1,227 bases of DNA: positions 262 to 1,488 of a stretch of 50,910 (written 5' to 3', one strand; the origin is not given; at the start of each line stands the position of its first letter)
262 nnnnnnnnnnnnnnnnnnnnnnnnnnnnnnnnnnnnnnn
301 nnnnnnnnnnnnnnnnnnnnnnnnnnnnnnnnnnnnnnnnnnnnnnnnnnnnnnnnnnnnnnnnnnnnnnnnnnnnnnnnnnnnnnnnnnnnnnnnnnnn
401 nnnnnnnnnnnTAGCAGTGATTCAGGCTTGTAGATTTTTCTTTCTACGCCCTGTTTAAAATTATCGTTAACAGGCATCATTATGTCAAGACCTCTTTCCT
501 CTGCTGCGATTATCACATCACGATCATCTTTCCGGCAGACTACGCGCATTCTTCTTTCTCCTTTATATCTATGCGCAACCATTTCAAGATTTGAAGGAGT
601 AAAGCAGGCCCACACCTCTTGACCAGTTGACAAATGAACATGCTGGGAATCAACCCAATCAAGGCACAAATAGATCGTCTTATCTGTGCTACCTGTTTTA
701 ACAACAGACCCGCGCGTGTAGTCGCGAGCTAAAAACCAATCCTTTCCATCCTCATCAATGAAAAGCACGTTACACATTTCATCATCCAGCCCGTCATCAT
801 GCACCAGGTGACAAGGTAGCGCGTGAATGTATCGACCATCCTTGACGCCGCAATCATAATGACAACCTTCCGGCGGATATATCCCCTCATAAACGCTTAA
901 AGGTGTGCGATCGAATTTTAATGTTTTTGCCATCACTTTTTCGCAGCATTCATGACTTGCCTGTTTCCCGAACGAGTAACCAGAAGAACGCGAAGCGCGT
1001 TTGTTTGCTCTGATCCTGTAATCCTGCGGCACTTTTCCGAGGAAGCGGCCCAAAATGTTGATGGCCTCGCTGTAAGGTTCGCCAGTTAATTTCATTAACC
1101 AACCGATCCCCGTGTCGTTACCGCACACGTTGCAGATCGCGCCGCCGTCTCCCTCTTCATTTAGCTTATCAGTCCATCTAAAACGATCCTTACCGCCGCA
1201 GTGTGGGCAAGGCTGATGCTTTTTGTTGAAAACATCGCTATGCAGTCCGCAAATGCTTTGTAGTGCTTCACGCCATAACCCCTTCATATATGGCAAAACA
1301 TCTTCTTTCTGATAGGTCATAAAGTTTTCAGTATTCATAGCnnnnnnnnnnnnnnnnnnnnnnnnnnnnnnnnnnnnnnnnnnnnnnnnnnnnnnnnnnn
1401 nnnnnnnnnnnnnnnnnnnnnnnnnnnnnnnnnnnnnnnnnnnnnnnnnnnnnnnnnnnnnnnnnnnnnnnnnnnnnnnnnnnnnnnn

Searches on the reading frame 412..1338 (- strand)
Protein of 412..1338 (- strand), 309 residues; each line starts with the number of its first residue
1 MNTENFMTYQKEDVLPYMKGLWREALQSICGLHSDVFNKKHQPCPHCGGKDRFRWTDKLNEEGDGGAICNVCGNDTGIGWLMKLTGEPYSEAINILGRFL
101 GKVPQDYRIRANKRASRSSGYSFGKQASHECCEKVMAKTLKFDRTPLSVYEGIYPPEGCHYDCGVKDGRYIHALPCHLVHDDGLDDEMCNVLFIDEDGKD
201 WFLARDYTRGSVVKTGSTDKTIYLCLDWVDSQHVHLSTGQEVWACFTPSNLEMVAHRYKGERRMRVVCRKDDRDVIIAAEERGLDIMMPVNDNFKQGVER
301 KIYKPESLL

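Call 65: search_protein_families(library=pfam, proteins=[window:412-1338:-], max_evalue=0.01)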
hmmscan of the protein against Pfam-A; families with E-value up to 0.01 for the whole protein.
window:412-1338:- (309 aa): 1 family
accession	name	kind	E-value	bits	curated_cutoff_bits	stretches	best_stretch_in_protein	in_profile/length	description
PF08273.17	Zn_Ribbon_Prim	-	4.7e-15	56.1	23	1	39-78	1-37/37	Zinc-binding domain of primase-helicase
